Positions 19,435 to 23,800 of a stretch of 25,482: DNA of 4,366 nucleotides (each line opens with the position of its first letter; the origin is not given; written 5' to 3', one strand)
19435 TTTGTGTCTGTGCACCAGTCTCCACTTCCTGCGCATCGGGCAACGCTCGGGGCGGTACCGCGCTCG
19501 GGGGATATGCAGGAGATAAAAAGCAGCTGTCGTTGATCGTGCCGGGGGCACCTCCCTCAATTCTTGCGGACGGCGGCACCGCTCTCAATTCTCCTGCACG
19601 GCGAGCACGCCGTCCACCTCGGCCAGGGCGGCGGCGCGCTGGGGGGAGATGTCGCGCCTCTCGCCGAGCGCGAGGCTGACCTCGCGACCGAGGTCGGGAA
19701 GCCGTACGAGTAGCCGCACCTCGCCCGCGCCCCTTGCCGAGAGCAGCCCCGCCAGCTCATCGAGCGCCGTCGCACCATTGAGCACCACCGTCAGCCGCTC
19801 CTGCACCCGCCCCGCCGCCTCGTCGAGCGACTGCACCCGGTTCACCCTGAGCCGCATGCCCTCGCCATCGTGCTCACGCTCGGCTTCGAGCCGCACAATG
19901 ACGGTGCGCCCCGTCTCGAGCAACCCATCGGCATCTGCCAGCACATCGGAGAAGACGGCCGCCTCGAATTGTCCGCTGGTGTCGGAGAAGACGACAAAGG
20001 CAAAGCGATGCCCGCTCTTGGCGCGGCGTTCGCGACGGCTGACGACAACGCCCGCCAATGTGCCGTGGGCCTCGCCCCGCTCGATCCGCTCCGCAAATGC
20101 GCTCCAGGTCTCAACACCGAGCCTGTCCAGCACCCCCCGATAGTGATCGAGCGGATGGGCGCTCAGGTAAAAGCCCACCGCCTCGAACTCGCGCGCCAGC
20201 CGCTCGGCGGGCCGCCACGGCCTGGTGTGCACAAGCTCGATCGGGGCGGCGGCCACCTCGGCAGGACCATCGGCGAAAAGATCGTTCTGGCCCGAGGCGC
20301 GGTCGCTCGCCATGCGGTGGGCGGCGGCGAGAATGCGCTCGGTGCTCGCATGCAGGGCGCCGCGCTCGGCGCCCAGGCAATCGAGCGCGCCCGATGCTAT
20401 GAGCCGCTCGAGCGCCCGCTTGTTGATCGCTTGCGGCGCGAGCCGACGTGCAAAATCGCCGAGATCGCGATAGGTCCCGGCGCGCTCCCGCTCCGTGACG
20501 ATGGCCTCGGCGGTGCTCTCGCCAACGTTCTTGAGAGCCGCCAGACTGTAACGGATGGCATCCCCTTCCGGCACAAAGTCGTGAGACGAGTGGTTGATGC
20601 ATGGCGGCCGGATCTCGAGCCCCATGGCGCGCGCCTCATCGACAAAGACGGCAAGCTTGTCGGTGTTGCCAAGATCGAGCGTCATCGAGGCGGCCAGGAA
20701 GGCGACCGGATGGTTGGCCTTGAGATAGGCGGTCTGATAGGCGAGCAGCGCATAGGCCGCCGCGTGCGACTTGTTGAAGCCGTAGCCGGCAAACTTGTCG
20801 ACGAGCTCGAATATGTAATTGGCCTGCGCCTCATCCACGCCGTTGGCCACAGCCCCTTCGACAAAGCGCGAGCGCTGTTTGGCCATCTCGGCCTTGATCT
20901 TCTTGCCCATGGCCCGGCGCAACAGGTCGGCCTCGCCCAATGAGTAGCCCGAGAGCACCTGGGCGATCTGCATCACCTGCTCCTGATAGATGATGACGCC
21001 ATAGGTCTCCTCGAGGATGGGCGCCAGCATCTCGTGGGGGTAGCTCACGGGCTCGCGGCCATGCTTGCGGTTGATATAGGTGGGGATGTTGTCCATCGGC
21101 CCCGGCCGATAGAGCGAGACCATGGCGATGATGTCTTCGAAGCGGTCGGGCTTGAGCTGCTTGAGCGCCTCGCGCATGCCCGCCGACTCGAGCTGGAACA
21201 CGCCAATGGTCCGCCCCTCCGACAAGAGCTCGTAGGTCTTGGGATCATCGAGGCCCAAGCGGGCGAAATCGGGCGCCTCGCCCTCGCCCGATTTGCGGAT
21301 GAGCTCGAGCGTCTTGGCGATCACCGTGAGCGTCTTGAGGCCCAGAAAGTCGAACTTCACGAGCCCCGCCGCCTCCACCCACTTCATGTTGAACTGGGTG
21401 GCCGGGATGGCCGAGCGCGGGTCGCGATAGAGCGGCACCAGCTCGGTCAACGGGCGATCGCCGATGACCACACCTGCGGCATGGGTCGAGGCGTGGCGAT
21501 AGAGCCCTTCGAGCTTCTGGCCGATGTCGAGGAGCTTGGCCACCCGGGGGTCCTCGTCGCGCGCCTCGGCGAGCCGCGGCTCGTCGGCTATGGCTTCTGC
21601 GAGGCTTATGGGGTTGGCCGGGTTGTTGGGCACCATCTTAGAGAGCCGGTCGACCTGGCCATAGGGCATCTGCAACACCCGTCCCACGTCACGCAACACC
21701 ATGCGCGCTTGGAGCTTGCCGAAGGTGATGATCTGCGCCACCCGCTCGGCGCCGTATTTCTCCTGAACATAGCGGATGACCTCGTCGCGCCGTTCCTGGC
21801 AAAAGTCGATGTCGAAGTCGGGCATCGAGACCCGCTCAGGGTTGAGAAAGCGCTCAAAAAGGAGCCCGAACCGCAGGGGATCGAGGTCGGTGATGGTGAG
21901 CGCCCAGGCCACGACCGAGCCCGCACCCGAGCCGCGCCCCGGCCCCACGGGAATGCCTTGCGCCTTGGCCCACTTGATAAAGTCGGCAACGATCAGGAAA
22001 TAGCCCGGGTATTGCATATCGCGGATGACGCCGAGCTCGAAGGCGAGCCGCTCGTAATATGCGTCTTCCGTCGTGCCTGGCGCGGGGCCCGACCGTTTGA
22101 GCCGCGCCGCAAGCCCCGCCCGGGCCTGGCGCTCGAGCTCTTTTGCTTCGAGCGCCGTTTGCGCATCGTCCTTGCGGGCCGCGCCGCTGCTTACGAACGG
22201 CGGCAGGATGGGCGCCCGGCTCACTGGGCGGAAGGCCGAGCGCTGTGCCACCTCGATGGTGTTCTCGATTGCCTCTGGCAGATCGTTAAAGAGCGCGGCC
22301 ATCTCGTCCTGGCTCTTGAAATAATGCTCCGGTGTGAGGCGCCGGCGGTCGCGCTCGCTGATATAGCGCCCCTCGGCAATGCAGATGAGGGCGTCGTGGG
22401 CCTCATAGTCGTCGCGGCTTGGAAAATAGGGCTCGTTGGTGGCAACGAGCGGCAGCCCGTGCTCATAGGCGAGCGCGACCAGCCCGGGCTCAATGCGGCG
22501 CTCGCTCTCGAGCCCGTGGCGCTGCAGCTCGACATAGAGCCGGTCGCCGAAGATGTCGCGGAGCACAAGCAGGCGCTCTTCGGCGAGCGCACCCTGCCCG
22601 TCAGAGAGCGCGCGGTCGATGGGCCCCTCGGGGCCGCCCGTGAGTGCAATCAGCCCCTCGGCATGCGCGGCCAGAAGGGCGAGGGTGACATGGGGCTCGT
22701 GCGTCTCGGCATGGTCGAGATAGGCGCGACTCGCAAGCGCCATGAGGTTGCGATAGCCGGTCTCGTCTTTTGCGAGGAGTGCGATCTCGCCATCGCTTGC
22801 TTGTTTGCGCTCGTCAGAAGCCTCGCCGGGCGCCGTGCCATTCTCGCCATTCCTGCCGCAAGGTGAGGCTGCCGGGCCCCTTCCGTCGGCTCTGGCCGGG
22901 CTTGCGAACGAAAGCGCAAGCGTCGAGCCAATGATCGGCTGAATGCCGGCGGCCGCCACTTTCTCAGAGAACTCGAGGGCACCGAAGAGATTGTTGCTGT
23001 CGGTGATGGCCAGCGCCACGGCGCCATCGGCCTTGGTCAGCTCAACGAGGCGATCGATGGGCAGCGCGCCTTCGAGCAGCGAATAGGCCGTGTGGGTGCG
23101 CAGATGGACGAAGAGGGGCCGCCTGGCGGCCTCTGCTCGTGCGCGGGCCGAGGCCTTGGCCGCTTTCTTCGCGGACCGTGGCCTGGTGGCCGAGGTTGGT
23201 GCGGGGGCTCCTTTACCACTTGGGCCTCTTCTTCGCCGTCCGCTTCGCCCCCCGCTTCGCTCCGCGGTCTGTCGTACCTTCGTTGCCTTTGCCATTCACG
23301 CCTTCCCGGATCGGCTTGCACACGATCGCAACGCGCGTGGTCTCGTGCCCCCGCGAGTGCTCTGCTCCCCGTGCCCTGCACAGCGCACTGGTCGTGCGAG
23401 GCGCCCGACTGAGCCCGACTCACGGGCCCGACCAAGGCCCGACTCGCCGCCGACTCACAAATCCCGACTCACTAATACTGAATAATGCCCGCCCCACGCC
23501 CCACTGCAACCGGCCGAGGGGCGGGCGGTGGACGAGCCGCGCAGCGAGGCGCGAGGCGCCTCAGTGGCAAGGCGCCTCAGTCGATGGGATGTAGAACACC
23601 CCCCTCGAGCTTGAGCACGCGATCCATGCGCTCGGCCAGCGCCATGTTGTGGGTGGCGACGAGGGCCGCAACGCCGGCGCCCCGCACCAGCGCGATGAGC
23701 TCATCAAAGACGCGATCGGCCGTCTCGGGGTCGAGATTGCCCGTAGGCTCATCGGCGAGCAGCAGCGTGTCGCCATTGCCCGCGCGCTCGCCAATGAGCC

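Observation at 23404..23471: Four tandem CcrM/GcrA-type methylation sites multiplied upstream of dnaE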

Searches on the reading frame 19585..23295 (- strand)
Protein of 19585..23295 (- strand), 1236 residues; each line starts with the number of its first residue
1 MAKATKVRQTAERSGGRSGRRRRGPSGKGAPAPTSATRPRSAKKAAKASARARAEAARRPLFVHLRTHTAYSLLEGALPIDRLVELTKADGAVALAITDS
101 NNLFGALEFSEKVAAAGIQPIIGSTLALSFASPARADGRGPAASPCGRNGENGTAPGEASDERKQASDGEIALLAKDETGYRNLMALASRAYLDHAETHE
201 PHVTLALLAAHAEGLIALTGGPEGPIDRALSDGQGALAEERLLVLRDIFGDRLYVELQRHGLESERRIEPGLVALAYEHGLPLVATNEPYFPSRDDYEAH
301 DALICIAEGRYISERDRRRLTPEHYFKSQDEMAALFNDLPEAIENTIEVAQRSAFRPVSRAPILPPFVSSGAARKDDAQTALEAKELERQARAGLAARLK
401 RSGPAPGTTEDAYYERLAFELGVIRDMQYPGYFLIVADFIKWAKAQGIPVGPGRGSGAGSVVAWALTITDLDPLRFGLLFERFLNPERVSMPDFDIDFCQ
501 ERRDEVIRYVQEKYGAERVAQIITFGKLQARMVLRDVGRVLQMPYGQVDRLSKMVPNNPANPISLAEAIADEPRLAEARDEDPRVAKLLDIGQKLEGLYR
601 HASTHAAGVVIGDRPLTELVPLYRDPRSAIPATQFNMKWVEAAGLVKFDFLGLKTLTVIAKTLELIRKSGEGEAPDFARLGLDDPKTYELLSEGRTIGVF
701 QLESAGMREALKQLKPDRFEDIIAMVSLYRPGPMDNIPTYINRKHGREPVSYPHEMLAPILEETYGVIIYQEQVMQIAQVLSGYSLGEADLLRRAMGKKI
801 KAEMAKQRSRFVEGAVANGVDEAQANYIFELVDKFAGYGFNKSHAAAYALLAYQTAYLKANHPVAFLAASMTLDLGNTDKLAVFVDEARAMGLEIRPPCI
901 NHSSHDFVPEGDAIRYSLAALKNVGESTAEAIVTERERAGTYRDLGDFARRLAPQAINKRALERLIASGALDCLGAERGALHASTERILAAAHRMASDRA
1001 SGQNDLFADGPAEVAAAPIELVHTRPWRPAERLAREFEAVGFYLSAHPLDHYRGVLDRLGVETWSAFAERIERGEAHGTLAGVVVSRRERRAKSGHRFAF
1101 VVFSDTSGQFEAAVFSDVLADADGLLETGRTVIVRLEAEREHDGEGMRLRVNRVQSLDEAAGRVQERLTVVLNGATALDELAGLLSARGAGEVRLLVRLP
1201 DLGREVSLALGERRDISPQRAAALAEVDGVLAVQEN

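Call 4: search_protein_families(library=ncbifam, proteins=[window:19585-23295:-])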
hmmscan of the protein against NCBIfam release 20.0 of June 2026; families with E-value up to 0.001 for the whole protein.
window:19585-23295:- (1236 aa): 13 families
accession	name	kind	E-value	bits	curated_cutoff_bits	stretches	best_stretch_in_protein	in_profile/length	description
NF004226.0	PRK05673.1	equivalog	0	1482.8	1002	1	60-1221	4-1129/1146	DNA polymerase III subunit alpha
TIGR00594.1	polc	superfamily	0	1223.8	434.35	1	62-1115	1-1022/1022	DNA polymerase III subunit alpha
NF005298.0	PRK06826.1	equivalog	0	1123.5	1260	2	164-1176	83-1092/1151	DNA polymerase III subunit alpha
NF005617.0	PRK07374.1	equivalog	3.2e-281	936.1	1653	2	163-1159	79-1082/1170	DNA polymerase III subunit alpha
NF005377.0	PRK06920.1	equivalog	2.1e-274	913.3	1806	2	170-1161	79-1027/1108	DNA polymerase III subunit alpha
NF005516.0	PRK07135.1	equivalog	6.9e-201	669.9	1084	2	410-1006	250-843/974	DNA polymerase III DnaE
NF007079.0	PRK09532.1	equivalog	3.5e-195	650.8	1525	2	171-841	85-777/876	DNA polymerase III subunit alpha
NF004225.0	PRK05672.1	subfamily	9.1e-188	626.5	939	1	61-1165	5-1040/1047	error-prone DNA polymerase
NF005582.0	PRK07279.1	equivalog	8.7e-179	596.7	1279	2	293-1138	160-947/1033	DNA polymerase III subunit alpha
NF004550.0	PRK05898.1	equivalog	3.4e-175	584.9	1182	2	387-992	231-827/971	DNA polymerase III subunit alpha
NF005616.0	PRK07373.1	equivalog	1e-61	208.8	646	1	835-1143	33-348/449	DNA polymerase III subunit alpha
NF001688.0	PRK00448.1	equivalog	1e-29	102.8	873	2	161-474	607-913/1445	PolC-type DNA polymerase III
TIGR01405.1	polC_Gram_pos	equivalog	1.1e-25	89.6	1043.45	2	162-474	374-678/1211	DNA polymerase III subunit alpha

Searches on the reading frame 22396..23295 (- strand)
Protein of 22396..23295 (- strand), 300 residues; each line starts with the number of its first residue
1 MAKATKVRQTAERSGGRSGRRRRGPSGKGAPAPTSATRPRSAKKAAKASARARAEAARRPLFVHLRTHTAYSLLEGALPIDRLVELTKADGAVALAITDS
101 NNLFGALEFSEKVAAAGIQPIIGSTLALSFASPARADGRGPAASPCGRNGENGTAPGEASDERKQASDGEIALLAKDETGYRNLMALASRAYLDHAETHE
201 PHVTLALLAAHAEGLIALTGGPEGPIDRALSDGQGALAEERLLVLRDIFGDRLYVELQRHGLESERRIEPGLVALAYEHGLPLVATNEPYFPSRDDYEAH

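Call 24: find_related_loci(query=window:22396-23295:-, collection=metagenome_contigs, flank=3000)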
Query window:22396-23295:- (300 aa) in metagenome_contigs; peptide patterns used: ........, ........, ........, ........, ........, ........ (x = any residue, [..] = any of these).
600 stretches matched a pattern (row limit reached: there are more); 441 encode a relative of the query (tblastn E <= 1e-3); the best 80 are kept; 80 distinct loci.
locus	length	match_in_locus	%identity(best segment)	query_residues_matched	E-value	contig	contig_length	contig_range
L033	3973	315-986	64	62-300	3e-83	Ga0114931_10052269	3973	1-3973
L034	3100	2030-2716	59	57-300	1e-81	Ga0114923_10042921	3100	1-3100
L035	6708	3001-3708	53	45-300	5e-79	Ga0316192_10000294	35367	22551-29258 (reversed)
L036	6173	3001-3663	60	62-300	5e-79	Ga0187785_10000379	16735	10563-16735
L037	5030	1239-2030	54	18-300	5e-78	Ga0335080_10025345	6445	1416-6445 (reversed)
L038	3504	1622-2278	59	62-300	2e-78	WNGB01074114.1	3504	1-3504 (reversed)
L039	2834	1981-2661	55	51-300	7e-79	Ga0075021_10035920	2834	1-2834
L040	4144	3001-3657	59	62-300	6e-77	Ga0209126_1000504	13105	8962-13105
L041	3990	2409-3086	56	55-300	2e-76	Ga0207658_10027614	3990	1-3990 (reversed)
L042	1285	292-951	58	62-300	2e-81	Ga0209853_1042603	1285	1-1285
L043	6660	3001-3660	58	62-300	8e-76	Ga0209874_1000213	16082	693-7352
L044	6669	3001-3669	56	60-300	1e-75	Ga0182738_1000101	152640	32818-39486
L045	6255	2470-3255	51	25-300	7e-76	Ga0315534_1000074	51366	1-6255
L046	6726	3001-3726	56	44-300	2e-75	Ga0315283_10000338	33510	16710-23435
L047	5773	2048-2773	56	44-300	2e-75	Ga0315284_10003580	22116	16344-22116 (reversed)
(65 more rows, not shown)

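Call 64: find_related_loci(query=window:22396-23130:-, collection=genome_contigs, flank=1200)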
Query window:22396-23130:- (245 aa) in genome_contigs; peptide patterns used: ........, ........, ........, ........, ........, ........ (x = any residue, [..] = any of these).
600 stretches matched a pattern (row limit reached: there are more); 496 encode a relative of the query (tblastn E <= 1e-3); the best 80 are kept; 80 distinct loci.
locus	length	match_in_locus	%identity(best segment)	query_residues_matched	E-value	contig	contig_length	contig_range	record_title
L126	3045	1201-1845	57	7-245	3e-81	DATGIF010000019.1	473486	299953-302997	MAG TPA_asm: Xanthobacteraceae bacterium isolate SMAG_U9800 k141_1185119, whole genome shotgun sequence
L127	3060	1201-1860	59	7-245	1e-79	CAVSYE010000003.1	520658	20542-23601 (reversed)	MAG: uncultured Alphaproteobacteria bacterium isolate MFD05502.bin.1.29 genome assembly, contig: contig_35642, whole gen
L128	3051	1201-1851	56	5-245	6e-79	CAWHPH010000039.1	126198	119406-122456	MAG: uncultured Alphaproteobacteria bacterium isolate MFD09222.bin.1.128 genome assembly, contig: contig_40484, whole ge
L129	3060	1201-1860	60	7-245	5e-78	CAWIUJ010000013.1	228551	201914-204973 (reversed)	MAG: uncultured Alphaproteobacteria bacterium isolate MFD01872.bin.1.111 genome assembly, contig: contig_64980, whole ge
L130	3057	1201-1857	60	7-245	1e-77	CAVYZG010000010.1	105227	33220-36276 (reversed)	MAG: uncultured Alphaproteobacteria bacterium isolate MFD02809.bin.2.39 genome assembly, contig: contig_71547, whole gen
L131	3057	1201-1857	59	7-245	7e-78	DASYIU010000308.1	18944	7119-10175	MAG TPA_asm: Methyloceanibacter sp. isolate SMAG_U4277 k141_1251846, whole genome shotgun sequence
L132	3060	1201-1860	57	7-245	2e-77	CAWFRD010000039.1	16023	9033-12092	MAG: uncultured Alphaproteobacteria bacterium isolate MFD00962.bin.2.93 genome assembly, contig: contig_85595, whole gen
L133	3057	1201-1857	61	7-245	1e-76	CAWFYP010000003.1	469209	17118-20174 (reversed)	MAG: uncultured Alphaproteobacteria bacterium isolate MFD05442.bin.1.105 genome assembly, contig: contig_26134, whole ge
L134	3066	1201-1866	57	7-245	2e-76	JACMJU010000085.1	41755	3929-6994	MAG: Methyloceanibacter sp. isolate ES-bin-181 ES-bin-181-contig-k141_9170660, whole genome shotgun sequence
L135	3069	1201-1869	56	5-245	2e-76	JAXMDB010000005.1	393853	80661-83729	MAG: Hyphomicrobiaceae bacterium isolate STL-PRO25 C2.31.fa-5, whole genome shotgun sequence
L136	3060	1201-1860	58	7-245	7e-76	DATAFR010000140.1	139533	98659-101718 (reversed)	MAG TPA_asm: Methyloceanibacter sp. isolate SMAG_U6808 k141_4185935, whole genome shotgun sequence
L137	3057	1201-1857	58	7-245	2e-75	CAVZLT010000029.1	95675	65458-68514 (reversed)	MAG: uncultured Alphaproteobacteria bacterium isolate MFD02242.bin.3.280 genome assembly, contig: contig_42328, whole ge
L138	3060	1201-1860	55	7-245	2e-75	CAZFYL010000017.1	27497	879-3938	MAG TPA_asm: uncultured Methyloceanibacter sp. isolate binchicken_co129_405 genome assembly, contig: NODE_4615_length_27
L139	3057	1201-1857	59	7-245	3e-75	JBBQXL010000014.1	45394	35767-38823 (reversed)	MAG: Hyphomicrobiales bacterium isolate Co_metawrap_2110 Cmw_2110_k141_4591385_length_45394_cov_15.7486, whole genome sh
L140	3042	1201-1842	57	7-245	2e-75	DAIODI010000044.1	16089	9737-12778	MAG TPA_asm: Aestuariivirgaceae bacterium isolate CTOTU1230 NODE_2361_length_16089_cov_8.294187, whole genome shotgun se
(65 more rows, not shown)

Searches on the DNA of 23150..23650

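Call 53: search_rna_families(source=window, start=23150, end=23650, threshold=evalue, max_evalue=1)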
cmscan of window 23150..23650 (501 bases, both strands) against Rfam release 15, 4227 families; matches with E-value up to 1: 0.
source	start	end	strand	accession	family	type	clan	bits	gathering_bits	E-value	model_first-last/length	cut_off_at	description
